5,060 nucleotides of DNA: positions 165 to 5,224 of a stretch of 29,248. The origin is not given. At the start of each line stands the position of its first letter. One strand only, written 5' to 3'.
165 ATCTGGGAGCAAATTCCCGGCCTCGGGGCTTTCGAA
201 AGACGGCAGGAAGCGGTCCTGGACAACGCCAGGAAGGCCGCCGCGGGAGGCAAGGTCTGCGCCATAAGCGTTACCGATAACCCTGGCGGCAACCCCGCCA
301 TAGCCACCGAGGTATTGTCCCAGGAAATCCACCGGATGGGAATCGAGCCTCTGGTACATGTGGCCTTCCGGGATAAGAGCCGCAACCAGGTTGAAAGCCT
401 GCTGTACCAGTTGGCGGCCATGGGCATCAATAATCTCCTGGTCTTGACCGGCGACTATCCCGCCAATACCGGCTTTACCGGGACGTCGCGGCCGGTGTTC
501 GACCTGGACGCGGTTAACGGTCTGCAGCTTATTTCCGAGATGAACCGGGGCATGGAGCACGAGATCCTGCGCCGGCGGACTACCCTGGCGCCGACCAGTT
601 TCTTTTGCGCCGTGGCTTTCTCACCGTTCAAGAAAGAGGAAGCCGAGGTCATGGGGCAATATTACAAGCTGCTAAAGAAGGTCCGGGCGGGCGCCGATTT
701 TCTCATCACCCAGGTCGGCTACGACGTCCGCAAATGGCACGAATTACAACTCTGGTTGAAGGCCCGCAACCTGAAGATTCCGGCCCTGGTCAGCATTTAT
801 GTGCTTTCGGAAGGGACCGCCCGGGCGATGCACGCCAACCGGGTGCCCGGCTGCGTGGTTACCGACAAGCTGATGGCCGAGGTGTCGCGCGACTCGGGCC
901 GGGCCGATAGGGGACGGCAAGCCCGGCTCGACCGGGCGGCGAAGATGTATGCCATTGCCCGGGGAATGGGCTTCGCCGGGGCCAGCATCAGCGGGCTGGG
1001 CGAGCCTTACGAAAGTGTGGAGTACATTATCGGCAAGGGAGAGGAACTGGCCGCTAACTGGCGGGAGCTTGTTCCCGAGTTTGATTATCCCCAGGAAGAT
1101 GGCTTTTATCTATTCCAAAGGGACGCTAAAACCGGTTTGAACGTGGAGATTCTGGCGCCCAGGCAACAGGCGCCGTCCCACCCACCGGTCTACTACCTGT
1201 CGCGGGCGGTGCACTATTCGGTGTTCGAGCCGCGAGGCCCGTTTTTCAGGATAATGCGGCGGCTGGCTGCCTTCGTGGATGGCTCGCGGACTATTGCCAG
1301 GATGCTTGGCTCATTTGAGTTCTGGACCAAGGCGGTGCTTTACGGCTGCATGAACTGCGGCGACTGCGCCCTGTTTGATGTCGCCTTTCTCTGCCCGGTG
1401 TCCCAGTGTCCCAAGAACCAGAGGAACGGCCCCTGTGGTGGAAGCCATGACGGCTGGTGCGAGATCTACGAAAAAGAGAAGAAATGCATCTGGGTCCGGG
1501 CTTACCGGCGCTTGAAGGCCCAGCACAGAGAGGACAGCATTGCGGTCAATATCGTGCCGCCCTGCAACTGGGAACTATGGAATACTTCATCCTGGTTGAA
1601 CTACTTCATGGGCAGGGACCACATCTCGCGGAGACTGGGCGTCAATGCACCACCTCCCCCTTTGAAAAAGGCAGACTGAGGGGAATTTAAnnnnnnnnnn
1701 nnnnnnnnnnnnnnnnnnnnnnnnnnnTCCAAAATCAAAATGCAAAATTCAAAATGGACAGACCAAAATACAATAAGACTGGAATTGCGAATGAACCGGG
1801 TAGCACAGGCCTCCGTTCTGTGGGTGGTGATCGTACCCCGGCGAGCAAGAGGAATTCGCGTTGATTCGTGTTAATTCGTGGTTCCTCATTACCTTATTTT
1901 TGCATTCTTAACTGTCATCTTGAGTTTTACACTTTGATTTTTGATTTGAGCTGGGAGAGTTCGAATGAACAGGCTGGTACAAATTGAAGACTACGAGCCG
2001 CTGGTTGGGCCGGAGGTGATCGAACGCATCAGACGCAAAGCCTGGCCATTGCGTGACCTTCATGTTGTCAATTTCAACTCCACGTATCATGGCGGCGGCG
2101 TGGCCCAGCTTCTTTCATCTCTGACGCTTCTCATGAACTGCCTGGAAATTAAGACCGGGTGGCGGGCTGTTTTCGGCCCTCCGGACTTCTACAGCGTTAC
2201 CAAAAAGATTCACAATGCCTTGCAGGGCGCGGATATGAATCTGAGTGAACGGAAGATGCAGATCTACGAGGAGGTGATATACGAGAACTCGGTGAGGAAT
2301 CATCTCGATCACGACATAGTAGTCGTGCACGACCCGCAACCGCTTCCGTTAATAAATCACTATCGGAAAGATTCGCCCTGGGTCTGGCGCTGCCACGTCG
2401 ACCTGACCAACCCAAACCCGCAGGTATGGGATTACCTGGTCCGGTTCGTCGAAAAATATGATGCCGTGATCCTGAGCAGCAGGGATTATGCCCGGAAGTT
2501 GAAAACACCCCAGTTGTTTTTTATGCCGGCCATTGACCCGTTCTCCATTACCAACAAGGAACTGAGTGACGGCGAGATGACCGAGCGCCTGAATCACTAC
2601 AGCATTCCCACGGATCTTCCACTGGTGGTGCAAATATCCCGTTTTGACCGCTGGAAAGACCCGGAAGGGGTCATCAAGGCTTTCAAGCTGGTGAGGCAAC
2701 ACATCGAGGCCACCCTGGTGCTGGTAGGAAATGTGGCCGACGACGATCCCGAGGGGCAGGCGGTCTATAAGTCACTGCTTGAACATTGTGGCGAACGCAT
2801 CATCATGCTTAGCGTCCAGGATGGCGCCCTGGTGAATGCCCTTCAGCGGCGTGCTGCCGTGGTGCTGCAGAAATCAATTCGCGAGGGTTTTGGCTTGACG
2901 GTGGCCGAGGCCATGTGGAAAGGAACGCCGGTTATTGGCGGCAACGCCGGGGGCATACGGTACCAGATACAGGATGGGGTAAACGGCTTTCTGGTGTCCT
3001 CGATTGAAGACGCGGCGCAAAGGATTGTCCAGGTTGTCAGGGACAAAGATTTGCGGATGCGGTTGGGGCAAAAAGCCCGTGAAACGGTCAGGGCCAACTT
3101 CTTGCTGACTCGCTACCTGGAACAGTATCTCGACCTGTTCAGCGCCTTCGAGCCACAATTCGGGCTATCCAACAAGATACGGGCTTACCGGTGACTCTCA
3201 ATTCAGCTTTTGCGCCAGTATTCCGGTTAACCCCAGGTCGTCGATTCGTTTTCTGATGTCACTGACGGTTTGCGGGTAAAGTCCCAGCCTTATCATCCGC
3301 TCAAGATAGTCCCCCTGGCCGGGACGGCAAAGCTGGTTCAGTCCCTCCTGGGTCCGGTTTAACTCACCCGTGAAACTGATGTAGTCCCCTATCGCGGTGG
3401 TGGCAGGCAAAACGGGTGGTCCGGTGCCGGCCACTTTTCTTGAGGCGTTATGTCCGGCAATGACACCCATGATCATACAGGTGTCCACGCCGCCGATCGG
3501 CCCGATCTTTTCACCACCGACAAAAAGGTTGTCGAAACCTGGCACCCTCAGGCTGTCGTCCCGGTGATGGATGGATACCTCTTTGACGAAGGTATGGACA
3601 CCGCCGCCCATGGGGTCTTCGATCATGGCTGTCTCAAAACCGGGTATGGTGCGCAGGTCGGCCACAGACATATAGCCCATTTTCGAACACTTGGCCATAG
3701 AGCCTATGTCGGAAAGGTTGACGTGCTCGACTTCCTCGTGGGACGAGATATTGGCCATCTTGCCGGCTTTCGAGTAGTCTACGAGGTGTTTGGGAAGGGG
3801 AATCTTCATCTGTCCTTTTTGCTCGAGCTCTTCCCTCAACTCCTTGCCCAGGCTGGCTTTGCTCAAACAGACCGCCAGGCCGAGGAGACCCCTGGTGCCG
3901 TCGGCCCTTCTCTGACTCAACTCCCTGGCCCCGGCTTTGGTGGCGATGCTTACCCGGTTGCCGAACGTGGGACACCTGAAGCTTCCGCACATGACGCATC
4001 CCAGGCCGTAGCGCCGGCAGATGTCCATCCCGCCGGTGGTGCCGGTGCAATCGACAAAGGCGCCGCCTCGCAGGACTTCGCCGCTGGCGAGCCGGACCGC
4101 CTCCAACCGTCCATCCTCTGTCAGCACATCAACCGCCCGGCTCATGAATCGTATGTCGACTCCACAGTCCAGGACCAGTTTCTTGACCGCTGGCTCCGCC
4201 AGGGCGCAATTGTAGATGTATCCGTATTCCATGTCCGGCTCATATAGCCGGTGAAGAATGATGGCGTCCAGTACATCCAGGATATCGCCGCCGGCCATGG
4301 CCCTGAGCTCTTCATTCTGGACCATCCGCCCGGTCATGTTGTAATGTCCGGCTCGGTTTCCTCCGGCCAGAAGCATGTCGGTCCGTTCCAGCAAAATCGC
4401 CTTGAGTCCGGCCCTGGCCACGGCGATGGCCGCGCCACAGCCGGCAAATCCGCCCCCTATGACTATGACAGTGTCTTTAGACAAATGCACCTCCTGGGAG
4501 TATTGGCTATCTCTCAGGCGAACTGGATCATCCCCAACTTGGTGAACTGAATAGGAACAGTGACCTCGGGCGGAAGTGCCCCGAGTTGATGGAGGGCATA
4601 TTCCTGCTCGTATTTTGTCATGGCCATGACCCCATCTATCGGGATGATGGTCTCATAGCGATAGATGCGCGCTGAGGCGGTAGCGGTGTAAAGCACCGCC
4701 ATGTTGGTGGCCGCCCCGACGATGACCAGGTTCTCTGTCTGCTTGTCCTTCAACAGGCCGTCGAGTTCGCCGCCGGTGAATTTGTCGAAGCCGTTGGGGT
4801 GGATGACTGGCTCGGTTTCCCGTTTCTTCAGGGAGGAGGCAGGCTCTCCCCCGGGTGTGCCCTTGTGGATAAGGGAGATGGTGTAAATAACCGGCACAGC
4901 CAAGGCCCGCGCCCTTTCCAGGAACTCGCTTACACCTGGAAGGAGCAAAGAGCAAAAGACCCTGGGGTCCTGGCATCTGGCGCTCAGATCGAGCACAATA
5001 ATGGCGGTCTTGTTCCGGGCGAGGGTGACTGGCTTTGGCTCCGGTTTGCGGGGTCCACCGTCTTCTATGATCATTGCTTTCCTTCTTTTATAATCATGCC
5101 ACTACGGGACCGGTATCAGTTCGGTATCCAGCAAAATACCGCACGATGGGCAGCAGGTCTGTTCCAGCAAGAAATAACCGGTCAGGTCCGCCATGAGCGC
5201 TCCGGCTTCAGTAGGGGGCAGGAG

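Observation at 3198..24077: Candidate uncharacterised anaerobic N-heterocycle/lactam degradation system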

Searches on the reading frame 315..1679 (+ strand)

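Call 5: search_protein_families(library=pfam, proteins=[window:315-1679:+], max_evalue=0.01)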
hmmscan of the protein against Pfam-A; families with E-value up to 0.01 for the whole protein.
window:315-1679:+ (454 aa): 2 families
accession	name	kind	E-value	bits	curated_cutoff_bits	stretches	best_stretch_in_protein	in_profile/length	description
PF12225.13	DUF5981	-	1.9e-27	95.2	23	1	338-420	15-95/95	Methylene-tetrahydrofolate reductase C terminal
PF02219.23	MTHFR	-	5.6e-12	46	24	1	6-190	67-235/287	Methylenetetrahydrofolate reductase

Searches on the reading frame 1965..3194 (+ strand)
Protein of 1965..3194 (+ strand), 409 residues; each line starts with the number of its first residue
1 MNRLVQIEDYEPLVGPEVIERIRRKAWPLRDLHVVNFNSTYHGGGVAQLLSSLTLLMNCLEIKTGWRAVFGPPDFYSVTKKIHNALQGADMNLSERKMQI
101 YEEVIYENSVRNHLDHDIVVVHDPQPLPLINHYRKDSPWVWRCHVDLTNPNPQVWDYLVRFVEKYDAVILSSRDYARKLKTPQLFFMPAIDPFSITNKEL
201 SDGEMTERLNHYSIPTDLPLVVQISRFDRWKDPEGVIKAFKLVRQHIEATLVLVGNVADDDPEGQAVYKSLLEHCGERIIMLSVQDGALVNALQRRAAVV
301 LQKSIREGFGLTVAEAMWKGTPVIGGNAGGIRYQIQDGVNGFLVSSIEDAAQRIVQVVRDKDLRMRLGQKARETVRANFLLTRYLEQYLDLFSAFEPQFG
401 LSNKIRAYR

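Call 5: search_protein_families(library=pfam, proteins=[window:1965-3194:+], max_evalue=0.01)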
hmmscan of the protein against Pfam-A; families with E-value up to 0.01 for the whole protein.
window:1965-3194:+ (409 aa): 5 families
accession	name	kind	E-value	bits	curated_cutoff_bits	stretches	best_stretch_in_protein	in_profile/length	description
PF21269.3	TreT_GT1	-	2.5e-54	183.3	27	1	37-176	2-143/144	Trehalose synthase, N-terminal domain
PF00534.26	Glycos_transf_1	-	1.2e-29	103.5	26.4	1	212-373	9-171/172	Glycosyl transferases group 1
PF13692.12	Glyco_trans_1_4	-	3.5e-19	69.9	27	1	220-360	3-142/142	Glycosyl transferases group 1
PF20706.3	GT4-conflict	-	3.1e-09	36.7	26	1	226-361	205-340/385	Family 4 Glycosyltransferase in conflict systems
PF13524.12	Glyco_trans_1_2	-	0.00018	21.9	25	1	290-390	40-144/144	Glycosyl transferase-like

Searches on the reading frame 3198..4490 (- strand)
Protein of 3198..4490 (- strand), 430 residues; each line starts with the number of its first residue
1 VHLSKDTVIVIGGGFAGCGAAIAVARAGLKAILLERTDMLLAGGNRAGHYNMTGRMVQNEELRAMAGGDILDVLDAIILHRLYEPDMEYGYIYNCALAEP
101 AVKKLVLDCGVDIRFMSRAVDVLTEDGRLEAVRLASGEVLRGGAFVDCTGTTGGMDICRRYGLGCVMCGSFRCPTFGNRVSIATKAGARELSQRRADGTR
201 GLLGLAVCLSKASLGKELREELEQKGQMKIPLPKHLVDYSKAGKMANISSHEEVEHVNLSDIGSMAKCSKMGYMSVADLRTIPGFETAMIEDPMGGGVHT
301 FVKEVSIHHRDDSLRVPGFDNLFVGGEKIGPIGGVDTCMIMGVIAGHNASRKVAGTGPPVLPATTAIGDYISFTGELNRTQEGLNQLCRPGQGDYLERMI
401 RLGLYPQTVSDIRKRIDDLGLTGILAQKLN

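Call 4: search_protein_families(library=pfam, proteins=[window:3198-4490:-], max_evalue=0.01)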
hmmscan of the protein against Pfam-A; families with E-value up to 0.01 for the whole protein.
window:3198-4490:- (430 aa): 11 families
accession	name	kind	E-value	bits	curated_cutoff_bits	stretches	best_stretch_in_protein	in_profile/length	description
PF01134.28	GIDA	-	3.2e-18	66.4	22.1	2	7-76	1-58/391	Glucose inhibited division protein A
PF12831.13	FAD_oxidored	-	7.9e-16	58.8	27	1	8-151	2-146/416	FAD dependent oxidoreductase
PF00890.30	FAD_binding_2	-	1.2e-07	31.8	20.4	1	8-38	2-32/414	FAD binding domain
PF01266.30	DAO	-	3.3e-07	30.6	27.9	1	8-39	2-33/353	FAD dependent oxidoreductase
PF07992.20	Pyr_redox_2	-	1e-06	28.9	26.1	1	7-42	2-37/291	Pyridine nucleotide-disulphide oxidoreductase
PF00070.33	Pyr_redox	-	1.8e-06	28.8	22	1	8-47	2-41/82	Pyridine nucleotide-disulphide oxidoreductase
PF04820.20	Trp_halogenase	-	9e-06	25.2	21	1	85-153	147-215/458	Tryptophan halogenase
PF05834.18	Lycopene_cycl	-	0.00016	21.3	23.4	1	8-151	2-141/380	Lycopene cyclase protein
PF01946.23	Thi4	-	0.0012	18.6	26.2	1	6-113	18-115/235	Thi4 family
PF13450.12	NAD_binding_8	-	0.0022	18.7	21.9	1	10-39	1-30/68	NAD(P)-binding Rossmann-like domain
PF03486.20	HI0933_like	-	0.0059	16.5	50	1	7-54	2-51/244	HI0933-like protein Rossmann domain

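Call 9: search_protein_families(library=ncbifam, proteins=[window:3198-4490:-], max_evalue=0.001)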
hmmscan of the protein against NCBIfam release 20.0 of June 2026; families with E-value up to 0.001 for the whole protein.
window:3198-4490:- (430 aa): 25 families
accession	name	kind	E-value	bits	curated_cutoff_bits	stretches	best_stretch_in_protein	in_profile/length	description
NF003739.0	PRK05335.1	equivalog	7.7e-11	41.4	262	2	5-64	3-59/441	methylenetetrahydrofolate--tRNA-(uracil(54)-C(5))-methyltransferase (FADH(2)-oxidizing) TrmFO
TIGR00137.1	gid_trmFO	equivalog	4.6e-10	38.9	428.65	1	279-375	291-384/433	FADH(2)-oxidizing methylenetetrahydrofolate--tRNA-(uracil(54)-C(5))-methyltransferase TrmFO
NF006130.0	PRK08274.1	equivalog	4.7e-07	29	369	1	7-50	7-50/467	FAD-dependent tricarballylate dehydrogenase TcuA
TIGR00136.1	mnmG_gidA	equivalog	1.7e-06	26.6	524.85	1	7-35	2-30/616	tRNA uridine-5-carboxymethylaminomethyl(34) synthesis enzyme MnmG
TIGR01790.1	carotene-cycl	subfamily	2.2e-06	27.1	209.5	1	8-152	2-139/387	lycopene cyclase family protein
NF045637.1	carotdesatCrtDProt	equivalog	4.5e-06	25.5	580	0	8-39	1-32/485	1-hydroxycarotenoid 3,4-desaturase CrtD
TIGR00292.1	TIGR00292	equivalog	3.3e-05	23.2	148.3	1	6-125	22-129/254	sulfide-dependent adenosine diphosphate thiazole synthase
NF002480.1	PRK01747.1-1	equivalog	3.6e-05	22.4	540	1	4-49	247-294/645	bifunctional tRNA (5-methylaminomethyl-2-thiouridine)(34)-methyltransferase MnmC2/FAD-dependent 5-carboxymethylaminomethyl-2-thiouridine(34)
TIGR01813.1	flavo_cyto_c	subfamily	3.8e-05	22.6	285.45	1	8-59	2-55/444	flavocytochrome c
TIGR02032.1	GG-red-SF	subfamily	7e-05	22.7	158.8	1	8-39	3-34/297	geranylgeranyl reductase family protein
TIGR03197.1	MnmC_Cterm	equivalog_domain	9.2e-05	21.7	174.2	1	7-49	1-45/400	FAD-dependent 5-carboxymethylaminomethyl-2-thiouridine(34) oxidoreductase MnmC1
NF041080.1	DGGGPL_reductase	equivalog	9.4e-05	21.4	580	1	8-152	4-156/447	digeranylgeranylglycerophospholipid reductase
NF050086.1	pipecolate_AmaA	exception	0.00011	20.9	600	1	6-69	26-89/425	L-pipecolate oxidase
TIGR02734.1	crtI_fam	subfamily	0.00018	20.4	238.1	0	8-54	1-44/504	phytoene desaturase family protein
NF007450.0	PRK10015.1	subfamily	0.00019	20.3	466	1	5-65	5-58/429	FAD-dependent oxidoreductase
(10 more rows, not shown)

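Call 43: search_solved_structures(query=window:3198-4490:-, max_evalue=0.01)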
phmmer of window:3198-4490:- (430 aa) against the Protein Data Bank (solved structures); distinct sequences matched with E-value up to 0.01: 14.
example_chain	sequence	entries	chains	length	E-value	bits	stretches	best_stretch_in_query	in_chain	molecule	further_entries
3cp8_A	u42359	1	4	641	9.6e-08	34.8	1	7-39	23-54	tRNA uridine 5-carboxymethylaminomethyl modification enzyme gidA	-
4opu_A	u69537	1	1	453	0.00018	24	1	5-132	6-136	Conserved Archaeal protein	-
4opi_A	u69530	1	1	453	0.00021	23.8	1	5-132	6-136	Conserved Archaeal protein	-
3atq_A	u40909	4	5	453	0.00021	23.8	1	5-132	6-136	Conserved Archaeal protein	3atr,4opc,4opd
4opl_A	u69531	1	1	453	0.00021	23.8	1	5-132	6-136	Conserved Archaeal protein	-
4opg_A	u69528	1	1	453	0.00022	23.8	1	5-132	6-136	Conserved Archaeal protein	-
4opt_A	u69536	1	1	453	0.00022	23.8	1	5-132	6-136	Conserved Archaeal protein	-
9ltb_A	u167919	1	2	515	0.0013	21.2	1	109-153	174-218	Tryptophan halogenase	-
2i0z_A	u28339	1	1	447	0.0027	20.1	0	7-149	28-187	NAD(FAD)-utilizing dehydrogenases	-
5j60_A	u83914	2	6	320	0.0043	19.5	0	7-119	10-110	Thioredoxin reductase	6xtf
7a76_A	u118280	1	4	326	0.0046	19.4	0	4-49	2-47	THIOREDOXIN REDUCTASE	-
2cvj_A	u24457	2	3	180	0.0055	19.1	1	8-51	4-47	thioredoxin reductase related protein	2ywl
4a5l_A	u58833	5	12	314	0.0063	18.9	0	7-81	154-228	THIOREDOXIN REDUCTASE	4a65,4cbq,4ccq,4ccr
4up3_A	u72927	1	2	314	0.0068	18.8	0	7-81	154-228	THIOREDOXIN REDUCTASE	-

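Call 85: predict_structure(protein=window:3198-4490:-)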
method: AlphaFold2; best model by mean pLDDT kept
length: 430 residues; sequences in the alignment: 1
mean_pLDDT: 35.1   pTM: 0.23
mean pLDDT of the five models: 35.1, 28.4, 26.0, 25.6, 25.5
residues with pLDDT >= 90: 0; 70-90: 0; 50-70: 42; < 50: 388
segments of 3 or more residues with pLDDT < 50: 37-56, 66-413, 416-421, 423-430
pLDDT, mean of each block of 10 residues (from residue 1): 57 55 61 48 32 44 47 36 34 44 36 29 35 34 36 40 34 26 30 33 26 35 35 25 23 25 24 27 30 29 26 31 32 28 27 27 28 34 39 41 40 48 39
secondary structure, 60 per line:
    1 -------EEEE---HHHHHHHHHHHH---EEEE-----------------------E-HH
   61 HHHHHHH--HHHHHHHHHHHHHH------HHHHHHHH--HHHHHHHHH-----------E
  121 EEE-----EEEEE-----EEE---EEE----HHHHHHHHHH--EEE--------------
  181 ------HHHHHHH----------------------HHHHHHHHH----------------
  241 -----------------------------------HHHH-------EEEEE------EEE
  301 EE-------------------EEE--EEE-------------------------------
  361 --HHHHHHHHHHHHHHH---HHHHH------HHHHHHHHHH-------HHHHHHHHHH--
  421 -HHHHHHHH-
elements in order: E8-11 H15-26 E30-33 H59-67 H70-83 H90-97 H100-108 E120-123 E129-133 E139-141 E145-147 H152-161 E164-166 H187-193 H216-224 H276-279 E287-291 E298-302 E322-324 E327-329 H363-377 H381-385 H392-401 H409-418 H422-429

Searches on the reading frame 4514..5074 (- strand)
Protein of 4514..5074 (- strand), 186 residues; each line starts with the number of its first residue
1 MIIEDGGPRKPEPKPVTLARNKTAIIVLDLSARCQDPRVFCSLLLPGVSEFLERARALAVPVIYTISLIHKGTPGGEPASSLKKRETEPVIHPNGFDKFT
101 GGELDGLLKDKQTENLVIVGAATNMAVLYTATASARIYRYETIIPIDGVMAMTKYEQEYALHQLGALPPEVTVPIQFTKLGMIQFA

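Call 4: search_protein_families(library=pfam, proteins=[window:4514-5074:-], max_evalue=0.01)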
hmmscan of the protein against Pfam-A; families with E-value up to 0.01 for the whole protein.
window:4514-5074:- (186 aa): 1 family
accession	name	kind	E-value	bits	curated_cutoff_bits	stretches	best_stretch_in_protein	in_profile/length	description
PF00857.26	Isochorismatase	-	1.3e-17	64.9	27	1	24-164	2-163/175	Isochorismatase domain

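Call 9: search_protein_families(library=ncbifam, proteins=[window:4514-5074:-], max_evalue=0.001)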
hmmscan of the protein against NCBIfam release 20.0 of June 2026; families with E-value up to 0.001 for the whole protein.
window:4514-5074:- (186 aa): 2 families
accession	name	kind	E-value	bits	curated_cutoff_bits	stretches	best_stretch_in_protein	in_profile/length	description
NF050097.1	BiurAmidohydBiuH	equivalog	1.3e-05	24.8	370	1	69-162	107-199/221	biuret amidohydrolase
TIGR03614.1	RutB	equivalog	0.00025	20.7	377.95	0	77-130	115-168/226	pyrimidine utilization protein B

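Call 41: search_solved_structures(query=window:4514-5074:-, max_evalue=0.01, show_alignments=3)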
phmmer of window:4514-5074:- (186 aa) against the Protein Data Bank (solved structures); distinct sequences matched with E-value up to 0.01: 15.
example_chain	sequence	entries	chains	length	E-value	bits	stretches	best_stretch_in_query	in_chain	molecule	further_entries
5hwg_A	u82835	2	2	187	2.6e-08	37.2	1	19-141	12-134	Isochorismatase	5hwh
5ha8_A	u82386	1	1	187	9e-08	35.5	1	19-141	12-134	Isochorismatase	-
6kua_A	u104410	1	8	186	9.6e-07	32.1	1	83-163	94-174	Cysteine hydrolase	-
3hb7_A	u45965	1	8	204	6.3e-06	29.5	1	71-173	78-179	Isochorismatase hydrolase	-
4l08_B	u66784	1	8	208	2.3e-05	27.6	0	88-164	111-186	Hydrolase, isochorismatase family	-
6xjm_A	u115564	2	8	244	5.7e-05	26.4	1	69-162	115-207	Biuret hydrolase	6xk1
4l07_A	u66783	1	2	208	7.7e-05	25.9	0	88-164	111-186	Hydrolase, isochorismatase family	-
3hu5_A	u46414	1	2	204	0.0013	22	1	70-166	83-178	Isochorismatase family protein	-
3txy_A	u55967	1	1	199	0.0021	21.3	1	87-164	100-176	Isochorismatase family protein family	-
3s2s_A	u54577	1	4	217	0.0059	19.8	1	95-164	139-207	Putative pyrazinamidase/nicotinamidase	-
6azn_A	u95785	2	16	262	0.0063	19.7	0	68-145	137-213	Putative amidase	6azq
3eef_A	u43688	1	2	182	0.0081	19.3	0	71-151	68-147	N-carbamoylsarcosine amidase related protein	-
6azo_A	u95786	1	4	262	0.0083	19.3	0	68-145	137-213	Putative amidase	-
6azs_A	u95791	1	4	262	0.0083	19.3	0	68-145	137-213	Putative amidase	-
5bk6_A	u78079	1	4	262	0.0094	19.1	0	68-145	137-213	Putative amidase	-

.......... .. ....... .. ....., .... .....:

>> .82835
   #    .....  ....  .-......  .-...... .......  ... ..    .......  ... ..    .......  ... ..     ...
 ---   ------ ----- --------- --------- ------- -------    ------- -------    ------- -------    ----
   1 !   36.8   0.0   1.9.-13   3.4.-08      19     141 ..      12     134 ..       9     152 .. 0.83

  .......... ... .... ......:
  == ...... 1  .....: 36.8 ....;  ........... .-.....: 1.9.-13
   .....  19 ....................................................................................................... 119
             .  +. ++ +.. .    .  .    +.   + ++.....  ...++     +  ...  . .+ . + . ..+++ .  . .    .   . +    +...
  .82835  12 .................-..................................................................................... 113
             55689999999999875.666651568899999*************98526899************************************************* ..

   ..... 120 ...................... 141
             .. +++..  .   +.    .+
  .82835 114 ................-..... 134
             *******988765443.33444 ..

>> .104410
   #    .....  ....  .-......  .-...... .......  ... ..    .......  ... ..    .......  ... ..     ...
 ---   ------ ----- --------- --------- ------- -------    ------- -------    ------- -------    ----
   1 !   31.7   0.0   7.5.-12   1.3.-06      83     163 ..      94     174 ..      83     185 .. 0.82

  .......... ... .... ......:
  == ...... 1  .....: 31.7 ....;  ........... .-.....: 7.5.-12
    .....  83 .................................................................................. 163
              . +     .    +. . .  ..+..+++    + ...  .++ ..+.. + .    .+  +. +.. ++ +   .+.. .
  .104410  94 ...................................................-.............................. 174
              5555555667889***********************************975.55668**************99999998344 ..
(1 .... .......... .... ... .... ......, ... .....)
